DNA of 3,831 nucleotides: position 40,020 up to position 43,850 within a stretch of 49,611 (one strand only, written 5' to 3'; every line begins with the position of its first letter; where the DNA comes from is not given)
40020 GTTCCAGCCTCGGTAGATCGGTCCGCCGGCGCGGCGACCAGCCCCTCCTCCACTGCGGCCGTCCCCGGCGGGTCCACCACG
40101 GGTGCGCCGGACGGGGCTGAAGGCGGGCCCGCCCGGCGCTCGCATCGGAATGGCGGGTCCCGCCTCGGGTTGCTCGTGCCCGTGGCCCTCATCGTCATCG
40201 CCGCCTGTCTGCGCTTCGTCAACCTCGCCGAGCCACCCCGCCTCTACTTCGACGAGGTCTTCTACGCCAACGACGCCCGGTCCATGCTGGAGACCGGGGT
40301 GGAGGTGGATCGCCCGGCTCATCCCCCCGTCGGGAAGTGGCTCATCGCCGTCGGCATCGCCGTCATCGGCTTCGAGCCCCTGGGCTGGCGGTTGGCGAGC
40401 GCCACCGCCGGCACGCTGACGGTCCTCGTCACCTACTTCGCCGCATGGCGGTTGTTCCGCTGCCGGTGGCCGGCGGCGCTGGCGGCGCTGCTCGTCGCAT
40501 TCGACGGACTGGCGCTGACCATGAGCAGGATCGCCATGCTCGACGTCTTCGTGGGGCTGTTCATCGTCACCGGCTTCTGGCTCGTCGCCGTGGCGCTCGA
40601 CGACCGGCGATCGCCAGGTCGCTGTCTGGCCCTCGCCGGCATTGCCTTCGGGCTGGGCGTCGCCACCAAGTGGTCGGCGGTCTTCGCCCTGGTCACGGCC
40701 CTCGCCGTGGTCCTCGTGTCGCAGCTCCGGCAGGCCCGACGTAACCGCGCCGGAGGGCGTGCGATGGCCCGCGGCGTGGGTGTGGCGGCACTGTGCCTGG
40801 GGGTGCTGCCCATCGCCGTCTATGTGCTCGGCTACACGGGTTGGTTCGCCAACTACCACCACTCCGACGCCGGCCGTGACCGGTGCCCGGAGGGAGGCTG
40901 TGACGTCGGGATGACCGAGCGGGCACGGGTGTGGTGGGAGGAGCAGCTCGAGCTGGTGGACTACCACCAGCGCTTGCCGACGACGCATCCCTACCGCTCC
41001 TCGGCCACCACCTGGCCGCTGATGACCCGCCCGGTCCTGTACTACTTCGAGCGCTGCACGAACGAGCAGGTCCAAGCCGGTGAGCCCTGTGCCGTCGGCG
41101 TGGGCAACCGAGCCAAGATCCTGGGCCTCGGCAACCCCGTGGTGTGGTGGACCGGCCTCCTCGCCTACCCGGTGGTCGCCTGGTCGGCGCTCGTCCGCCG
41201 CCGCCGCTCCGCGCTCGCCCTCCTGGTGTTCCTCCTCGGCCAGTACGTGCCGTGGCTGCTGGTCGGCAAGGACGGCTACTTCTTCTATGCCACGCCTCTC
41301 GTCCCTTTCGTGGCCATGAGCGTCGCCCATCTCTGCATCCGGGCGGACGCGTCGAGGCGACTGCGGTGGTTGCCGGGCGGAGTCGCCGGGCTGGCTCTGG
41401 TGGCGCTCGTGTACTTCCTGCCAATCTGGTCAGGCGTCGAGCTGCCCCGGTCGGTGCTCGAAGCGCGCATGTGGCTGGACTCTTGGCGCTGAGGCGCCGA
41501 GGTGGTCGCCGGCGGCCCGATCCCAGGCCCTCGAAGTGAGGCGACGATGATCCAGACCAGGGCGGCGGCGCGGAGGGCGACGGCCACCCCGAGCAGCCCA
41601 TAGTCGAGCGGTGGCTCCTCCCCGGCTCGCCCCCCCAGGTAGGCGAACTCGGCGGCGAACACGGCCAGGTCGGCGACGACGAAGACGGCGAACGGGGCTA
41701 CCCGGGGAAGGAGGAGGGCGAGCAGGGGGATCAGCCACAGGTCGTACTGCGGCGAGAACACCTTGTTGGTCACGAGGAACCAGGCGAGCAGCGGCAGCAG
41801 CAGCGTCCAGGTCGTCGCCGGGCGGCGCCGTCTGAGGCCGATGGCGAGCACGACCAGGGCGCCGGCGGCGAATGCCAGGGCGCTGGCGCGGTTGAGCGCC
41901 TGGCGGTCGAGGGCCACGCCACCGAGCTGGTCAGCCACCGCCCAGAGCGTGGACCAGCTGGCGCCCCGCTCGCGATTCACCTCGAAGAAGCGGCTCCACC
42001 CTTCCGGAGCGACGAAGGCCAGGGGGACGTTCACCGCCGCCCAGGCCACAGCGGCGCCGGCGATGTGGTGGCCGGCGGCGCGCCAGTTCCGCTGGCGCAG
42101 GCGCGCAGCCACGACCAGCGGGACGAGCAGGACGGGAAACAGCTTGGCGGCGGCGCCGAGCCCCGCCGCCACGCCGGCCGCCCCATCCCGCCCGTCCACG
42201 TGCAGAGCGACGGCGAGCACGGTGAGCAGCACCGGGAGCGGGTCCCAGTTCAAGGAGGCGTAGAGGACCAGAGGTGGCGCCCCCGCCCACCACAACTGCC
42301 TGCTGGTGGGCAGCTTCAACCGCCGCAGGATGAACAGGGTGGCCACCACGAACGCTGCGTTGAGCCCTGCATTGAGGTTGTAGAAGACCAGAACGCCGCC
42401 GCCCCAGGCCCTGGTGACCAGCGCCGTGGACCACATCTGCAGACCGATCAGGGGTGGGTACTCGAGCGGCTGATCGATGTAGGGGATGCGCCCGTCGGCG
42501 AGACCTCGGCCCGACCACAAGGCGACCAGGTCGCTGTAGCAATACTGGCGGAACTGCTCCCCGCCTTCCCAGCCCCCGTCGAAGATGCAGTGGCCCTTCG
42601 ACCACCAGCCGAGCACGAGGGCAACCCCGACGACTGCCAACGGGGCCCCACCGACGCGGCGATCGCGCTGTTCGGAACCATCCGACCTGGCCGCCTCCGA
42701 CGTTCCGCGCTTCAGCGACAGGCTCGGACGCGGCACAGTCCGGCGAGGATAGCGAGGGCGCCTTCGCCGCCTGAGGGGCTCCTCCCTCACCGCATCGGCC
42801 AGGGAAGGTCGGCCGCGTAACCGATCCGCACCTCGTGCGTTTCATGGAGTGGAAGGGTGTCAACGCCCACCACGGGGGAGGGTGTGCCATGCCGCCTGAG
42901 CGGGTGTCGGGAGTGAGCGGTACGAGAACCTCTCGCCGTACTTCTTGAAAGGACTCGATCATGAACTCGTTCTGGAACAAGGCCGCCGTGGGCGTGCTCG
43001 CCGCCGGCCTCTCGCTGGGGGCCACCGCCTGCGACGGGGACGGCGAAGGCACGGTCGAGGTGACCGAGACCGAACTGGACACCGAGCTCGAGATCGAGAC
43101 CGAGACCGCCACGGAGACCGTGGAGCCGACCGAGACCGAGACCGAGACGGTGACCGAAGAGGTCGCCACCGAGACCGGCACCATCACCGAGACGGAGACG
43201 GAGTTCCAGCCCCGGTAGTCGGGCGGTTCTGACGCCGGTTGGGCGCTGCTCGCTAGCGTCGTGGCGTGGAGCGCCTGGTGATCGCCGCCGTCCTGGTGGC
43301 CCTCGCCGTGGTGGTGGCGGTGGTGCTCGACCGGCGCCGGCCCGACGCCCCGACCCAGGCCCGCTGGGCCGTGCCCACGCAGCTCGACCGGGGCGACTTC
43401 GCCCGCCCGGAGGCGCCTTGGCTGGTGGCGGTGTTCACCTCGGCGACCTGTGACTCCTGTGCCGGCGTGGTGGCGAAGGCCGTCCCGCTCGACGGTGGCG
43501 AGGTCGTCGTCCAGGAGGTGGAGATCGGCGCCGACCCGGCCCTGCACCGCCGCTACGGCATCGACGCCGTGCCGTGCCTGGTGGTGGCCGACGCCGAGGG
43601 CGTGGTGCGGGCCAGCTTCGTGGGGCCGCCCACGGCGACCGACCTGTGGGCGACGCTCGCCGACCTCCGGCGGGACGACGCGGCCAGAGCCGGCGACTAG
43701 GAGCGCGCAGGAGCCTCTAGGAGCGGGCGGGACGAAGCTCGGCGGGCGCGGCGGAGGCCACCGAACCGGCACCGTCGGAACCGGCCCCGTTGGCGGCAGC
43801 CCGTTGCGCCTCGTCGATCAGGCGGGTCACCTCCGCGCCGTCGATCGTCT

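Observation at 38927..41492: ppm1 / Thr-Glu-repeat lipoprotein / pmt: a compact protein O-mannosylation module with a built-in candidate substrate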

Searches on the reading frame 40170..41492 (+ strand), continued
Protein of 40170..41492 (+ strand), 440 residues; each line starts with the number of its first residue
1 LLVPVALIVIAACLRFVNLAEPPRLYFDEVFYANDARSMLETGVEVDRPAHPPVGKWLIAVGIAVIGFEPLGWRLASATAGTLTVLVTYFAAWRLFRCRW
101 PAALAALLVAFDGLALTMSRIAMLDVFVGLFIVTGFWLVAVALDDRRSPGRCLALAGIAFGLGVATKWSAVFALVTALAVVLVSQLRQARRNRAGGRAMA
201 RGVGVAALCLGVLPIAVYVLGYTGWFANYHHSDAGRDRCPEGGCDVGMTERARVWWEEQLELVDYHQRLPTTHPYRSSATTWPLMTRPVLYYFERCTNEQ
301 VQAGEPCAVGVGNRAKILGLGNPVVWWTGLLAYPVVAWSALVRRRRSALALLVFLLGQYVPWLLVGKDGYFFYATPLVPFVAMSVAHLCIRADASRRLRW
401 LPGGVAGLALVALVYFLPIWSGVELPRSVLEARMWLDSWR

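Call 20: find_related_loci(query=A2, collection=genome_contigs, flank=8000)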
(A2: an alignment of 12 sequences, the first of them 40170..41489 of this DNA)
Query A2 (440 aa) in genome_contigs; peptide patterns used: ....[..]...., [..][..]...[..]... (x = any residue, [..] = any of these).
330 stretches matched a pattern; 314 encode a relative of the query (tblastn E <= 1e-3); the best 80 are kept; 80 distinct loci.
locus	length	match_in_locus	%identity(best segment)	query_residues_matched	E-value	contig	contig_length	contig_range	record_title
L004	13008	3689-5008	85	1-440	0e+0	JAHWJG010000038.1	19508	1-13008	MAG: Actinomycetota bacterium isolate 0707_bin11 NODE_298_length_19508_cov_143.397265, whole genome shotgun sequence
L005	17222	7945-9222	78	13-438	0e+0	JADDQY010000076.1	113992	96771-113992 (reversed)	MAG: Actinomycetota bacterium isolate LC5_5 AB19_LC5_5_length_114010_cov_85, whole genome shotgun sequence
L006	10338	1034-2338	75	13-440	0e+0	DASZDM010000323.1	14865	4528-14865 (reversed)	MAG TPA_asm: Acidimicrobiales bacterium isolate SMAG_U6468 k141_118525, whole genome shotgun sequence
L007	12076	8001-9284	71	13-440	0e+0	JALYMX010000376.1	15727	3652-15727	MAG: Actinomycetota bacterium isolate ATA bin22 SD1493-95_k127_260566, whole genome shotgun sequence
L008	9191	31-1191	66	71-440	2e-147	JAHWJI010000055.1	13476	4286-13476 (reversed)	MAG: Actinomycetota bacterium isolate 0707_bin13 NODE_55_length_13476_cov_13.565061, whole genome shotgun sequence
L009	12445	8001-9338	50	15-439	6e-121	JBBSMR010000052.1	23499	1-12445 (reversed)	MAG: Euzebyales bacterium isolate LS5_sbin.37 LS5_sbin.37_K_610001_L_23499_cov_33.5454, whole genome shotgun sequence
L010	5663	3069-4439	48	3-439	2e-118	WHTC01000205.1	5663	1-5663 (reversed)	MAG: Nitriliruptorales bacterium isolate Dino_bin24 k141_107034_length_5663_cov_664.2102, whole genome shotgun sequence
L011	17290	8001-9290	52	15-440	4e-117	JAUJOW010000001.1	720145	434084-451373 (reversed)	MAG: Acidimicrobiales bacterium isolate YX3bin29 opera_contig_14, whole genome shotgun sequence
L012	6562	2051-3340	50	14-439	6e-117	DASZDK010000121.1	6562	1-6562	MAG TPA_asm: Acidimicrobiales bacterium isolate SMAG_U6466 k141_84398, whole genome shotgun sequence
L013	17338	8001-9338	45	13-439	1e-115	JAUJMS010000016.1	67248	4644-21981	MAG: Egibacteraceae bacterium isolate YX1bin5 opera_contig_466, whole genome shotgun sequence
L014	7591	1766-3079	48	14-439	5e-114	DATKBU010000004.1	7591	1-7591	MAG TPA_asm: Egibacteraceae bacterium isolate SMAG_U14428 k141_1311140, whole genome shotgun sequence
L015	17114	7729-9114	47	15-439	3e-111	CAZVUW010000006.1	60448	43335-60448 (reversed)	MAG TPA_asm: uncultured Actinomycetota bacterium isolate SRP268622_co1_52 genome assembly, contig: NODE_867_length_60448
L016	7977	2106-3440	46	15-439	1e-110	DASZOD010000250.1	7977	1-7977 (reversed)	MAG TPA_asm: Egibacteraceae bacterium isolate SMAG_U5935 k141_128971, whole genome shotgun sequence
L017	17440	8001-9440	45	2-439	2e-110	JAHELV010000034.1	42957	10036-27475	MAG: Nitriliruptorales bacterium isolate Ww637 NODE_1651_length_42957_cov_14.267929, whole genome shotgun sequence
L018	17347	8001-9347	49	2-440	1e-109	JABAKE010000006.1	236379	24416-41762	Modestobacter lapidis strain DSM 100206 Scaffold6_1, whole genome shotgun sequence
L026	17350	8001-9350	47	1-440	8e-100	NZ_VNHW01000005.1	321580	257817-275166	Blastococcus xanthinilyticus strain DSM 46842 Ga0131107_105, whole genome shotgun sequence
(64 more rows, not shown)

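Call 27: search_solved_structures(query=window:40170-41489:+, max_evalue=0.001)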
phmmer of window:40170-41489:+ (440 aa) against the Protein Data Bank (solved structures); distinct sequences matched with E-value up to 0.001: 2.
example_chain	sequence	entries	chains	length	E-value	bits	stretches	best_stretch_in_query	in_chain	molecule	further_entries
6p25_A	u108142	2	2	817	2.2e-07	33.6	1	4-183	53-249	Dolichyl-phosphate-mannose--protein mannosyltransferase 1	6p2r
9i5k_A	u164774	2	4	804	2.4e-06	30.2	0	8-226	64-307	Dolichyl-phosphate-mannose--protein mannosyltransferase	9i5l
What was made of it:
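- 40170..41492 (+): GT39 protein O-mannosyltransferase (Pmt). 440 aa from TTG 40170; 438 aa from GTG 40176 as called in the protein collection. Yeast Pmt1 6p25 E 2.2e-7 (call 27).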

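Call 74: list_cluster_members(proteins=[L026:7932-9350:+, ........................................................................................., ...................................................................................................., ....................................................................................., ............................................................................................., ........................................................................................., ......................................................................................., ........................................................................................, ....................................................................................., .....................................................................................])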
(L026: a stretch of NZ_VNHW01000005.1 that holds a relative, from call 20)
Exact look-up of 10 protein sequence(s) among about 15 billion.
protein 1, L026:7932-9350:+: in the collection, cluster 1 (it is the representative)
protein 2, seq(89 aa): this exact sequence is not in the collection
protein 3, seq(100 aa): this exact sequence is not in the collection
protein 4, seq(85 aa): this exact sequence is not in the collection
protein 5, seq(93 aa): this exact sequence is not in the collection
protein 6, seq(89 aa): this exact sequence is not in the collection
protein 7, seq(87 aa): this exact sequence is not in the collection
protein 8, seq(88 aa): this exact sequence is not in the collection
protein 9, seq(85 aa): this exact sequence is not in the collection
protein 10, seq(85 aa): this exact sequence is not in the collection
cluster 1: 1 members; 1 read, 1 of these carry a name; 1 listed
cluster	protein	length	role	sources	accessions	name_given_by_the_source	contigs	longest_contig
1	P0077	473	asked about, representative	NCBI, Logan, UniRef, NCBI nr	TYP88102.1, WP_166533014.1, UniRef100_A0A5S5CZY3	phospholipid carrier-dependent glycosyltransferase [Blastococcus xanthinilyticus] | Polyprenol-phosphate-mannose--protein mannosyltransferase n=1 Tax=Blastococcus ...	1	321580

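Call 85: find_encoding_contigs(protein=P0111, flank=4000, max_places=1)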
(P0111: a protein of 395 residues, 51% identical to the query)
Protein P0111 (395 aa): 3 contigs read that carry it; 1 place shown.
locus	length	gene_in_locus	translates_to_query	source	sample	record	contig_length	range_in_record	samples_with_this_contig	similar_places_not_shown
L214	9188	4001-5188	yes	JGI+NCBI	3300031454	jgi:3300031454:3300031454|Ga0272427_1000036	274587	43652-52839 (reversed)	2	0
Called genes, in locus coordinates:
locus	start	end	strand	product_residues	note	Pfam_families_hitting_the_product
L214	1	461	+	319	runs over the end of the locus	PF00231:ATP-synt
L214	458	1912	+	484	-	PF02874:ATP-synt_ab_N, PF00006:ATP-synt_ab, PF22919:ATP-synt_VA_C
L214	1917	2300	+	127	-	PF02823:ATP-synt_DE_N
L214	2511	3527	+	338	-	PF02834:LigT_PEase (faint), PF13563:2_5_RNA_ligase2, PF00583:Acetyltransf_1, PF13673:Acetyltransf_10 (faint)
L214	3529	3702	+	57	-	-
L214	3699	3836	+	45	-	-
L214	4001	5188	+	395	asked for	PF02366:PMT, PF13231:PMT_2, PF16192:PMT_4TMC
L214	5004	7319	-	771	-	PF09586:YfhO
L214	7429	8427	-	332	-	PF03320:FBPase_glpX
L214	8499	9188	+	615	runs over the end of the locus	PF07676:PD40 (faint), PF26549:Tricorn_N (weak), PF26550:Tricorn_2nd (faint), PF20434:BD-FAE, PF00326:Peptidase_S9, PF01738:DLH (weak), PF07859:Abhydrolase_3 (weak), PF12146:Hydrolase_4 (weak), +1 more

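Call 86: find_encoding_contigs(protein=P0067, flank=4000, max_places=1)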
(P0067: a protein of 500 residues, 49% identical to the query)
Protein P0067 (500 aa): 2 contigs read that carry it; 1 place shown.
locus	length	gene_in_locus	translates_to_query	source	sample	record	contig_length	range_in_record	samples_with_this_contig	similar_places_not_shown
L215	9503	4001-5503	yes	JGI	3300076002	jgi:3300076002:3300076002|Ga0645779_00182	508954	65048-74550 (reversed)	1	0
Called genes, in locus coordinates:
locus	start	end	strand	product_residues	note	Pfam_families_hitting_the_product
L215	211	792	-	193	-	PF01026:TatD_DNase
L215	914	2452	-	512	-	-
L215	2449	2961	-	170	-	PF04542:Sigma70_r2, PF08281:Sigma70_r4_2, PF04545:Sigma70_r4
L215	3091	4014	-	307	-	PF00590:TP_methylase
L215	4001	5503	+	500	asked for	PF13231:PMT_2, PF02366:PMT, PF16192:PMT_4TMC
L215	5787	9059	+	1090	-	PF13191:AAA_16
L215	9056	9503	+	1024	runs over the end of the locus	PF13191:AAA_16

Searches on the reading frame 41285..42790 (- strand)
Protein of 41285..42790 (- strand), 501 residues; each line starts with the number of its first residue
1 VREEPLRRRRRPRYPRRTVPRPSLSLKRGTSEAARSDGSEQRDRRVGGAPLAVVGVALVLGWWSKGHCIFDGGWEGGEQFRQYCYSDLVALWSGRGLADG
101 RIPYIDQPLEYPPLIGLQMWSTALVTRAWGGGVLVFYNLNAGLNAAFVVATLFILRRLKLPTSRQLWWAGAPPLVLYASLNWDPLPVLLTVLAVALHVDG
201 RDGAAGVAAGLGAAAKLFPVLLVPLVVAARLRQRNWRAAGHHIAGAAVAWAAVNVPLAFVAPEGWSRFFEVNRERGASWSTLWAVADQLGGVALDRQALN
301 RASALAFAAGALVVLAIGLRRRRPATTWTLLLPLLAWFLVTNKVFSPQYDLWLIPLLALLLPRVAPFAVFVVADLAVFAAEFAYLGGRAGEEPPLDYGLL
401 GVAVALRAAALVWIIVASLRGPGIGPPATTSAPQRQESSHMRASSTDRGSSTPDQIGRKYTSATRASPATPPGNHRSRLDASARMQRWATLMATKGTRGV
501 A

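Call 4: search_protein_families(library=pfam, proteins=[window:41285-42790:-], max_evalue=0.01)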
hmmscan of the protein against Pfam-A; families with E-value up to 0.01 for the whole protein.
window:41285-42790:- (501 aa): 2 families
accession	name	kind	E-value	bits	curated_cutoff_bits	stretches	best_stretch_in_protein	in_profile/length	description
PF09594.16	GT87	-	1.7e-09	38.2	25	1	111-334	3-230/237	Glycosyltransferase family 87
PF05007.19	Mannosyl_trans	-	0.003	17.9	23.4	0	303-365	141-201/259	Mannosyltransferase (PIG-M)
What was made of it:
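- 41285..42790 (-): GT87-family membrane glycosyltransferase, convergent with pmt. The ORFs overlap by 208 nt at their 3' ends. The true start is probably downstream of 42790. PF09594, 38 bits, E 1.7e-9 (call 4).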

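Call 5: search_protein_families(library=ncbifam, proteins=[window:41285-42790:-], max_evalue=0.01)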
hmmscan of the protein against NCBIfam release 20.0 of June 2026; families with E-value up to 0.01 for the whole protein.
window:41285-42790:- (501 aa): 0 families

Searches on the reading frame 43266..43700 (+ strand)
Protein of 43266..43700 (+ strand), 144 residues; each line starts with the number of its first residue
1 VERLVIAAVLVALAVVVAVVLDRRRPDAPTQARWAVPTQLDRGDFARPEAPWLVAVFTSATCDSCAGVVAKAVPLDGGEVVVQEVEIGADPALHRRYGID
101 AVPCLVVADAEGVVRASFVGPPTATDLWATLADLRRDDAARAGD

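Call 4: search_protein_families(library=pfam, proteins=[window:43266-43700:+], max_evalue=0.01)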
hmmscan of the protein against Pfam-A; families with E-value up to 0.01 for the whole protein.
window:43266-43700:+ (144 aa): 3 families
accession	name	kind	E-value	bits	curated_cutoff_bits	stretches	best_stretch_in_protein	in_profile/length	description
PF13098.12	Thioredoxin_2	-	0.0027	18.5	27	0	48-129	3-102/104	Thioredoxin-like domain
PF09673.15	TrbC_Ftype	-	0.0035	17.8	24.2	1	82-111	51-80/111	Type-F conjugative transfer system pilin assembly protein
PF00085.26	Thioredoxin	-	0.0056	17.1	23.5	1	57-131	25-101/103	Thioredoxin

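Call 5: search_protein_families(library=ncbifam, proteins=[window:43266-43700:+], max_evalue=0.01)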
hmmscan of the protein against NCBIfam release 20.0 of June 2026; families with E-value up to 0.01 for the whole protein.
window:43266-43700:+ (144 aa): 4 families
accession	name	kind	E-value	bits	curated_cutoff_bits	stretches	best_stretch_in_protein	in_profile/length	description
TIGR00411.1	redox_disulf_1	equivalog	6.1e-07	29.4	92.75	1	54-131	3-78/82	MJ0307 family thioredoxin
TIGR02187.2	PDO_seleno_TRX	equivalog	0.00013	21.4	185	1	51-124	129-199/209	protein disulfide oxidoreductase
NF008657.0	PRK11657.1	equivalog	0.0039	16.5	124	0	48-88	115-156/251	thiol:disulfide interchange protein DsbG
TIGR03143.1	AhpF_homolog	hypoth_equivalog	0.0097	14.5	687.65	0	54-110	480-538/555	putative alkyl hydroperoxide reductase F subunit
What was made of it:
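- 43266..43700 (+): Thioredoxin-like protein with an N-terminal hydrophobic segment, directly after lpp2. Membership of the module is uncertain. Weak hits only: TIGR00411 E 6e-7, and PF13098 / PF00085 below cut-off (calls 4, 5).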
